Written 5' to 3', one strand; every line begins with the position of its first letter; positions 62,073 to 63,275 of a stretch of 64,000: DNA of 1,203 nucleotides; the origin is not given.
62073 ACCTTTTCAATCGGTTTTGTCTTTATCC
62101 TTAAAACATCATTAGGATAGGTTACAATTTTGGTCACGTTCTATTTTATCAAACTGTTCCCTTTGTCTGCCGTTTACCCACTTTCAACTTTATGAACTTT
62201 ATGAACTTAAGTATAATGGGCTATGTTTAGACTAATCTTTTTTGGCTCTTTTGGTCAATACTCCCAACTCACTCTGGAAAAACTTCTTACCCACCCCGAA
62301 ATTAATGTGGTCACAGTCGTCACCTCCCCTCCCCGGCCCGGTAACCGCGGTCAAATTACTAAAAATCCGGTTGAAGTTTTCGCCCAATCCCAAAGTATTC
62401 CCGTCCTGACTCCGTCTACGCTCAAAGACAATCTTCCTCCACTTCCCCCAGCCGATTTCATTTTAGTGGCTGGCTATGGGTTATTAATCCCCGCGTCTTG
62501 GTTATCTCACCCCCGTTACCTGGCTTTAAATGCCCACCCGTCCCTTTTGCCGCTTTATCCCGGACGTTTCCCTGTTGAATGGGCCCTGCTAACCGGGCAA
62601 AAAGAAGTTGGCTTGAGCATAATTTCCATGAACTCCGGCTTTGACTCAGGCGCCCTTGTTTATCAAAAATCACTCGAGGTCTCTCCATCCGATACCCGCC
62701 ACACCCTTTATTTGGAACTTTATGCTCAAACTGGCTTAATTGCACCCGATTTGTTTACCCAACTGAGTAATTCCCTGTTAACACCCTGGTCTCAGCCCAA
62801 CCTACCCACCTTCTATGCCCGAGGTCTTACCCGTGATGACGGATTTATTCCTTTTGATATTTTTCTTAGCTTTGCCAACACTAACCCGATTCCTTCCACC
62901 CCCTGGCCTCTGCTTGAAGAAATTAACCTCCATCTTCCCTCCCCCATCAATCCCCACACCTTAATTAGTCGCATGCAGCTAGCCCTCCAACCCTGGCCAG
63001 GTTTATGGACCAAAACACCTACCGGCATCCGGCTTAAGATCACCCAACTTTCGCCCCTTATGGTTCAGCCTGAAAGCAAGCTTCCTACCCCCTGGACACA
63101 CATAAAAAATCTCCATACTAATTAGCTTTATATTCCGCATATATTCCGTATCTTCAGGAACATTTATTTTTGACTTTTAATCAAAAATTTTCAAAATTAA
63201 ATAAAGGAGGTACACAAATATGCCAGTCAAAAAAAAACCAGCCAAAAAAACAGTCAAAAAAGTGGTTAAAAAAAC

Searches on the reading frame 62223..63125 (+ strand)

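Call 76: search_protein_families(library=pfam, proteins=[window:62223-63125:+], max_evalue=0.00001)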
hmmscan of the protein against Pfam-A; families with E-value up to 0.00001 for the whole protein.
window:62223-63125:+ (300 aa): 1 family
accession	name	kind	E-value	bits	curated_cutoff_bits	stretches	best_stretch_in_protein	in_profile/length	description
PF00551.24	Formyl_trans_N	-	5.9e-29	101.5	26.1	1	5-165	4-168/181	Formyl transferase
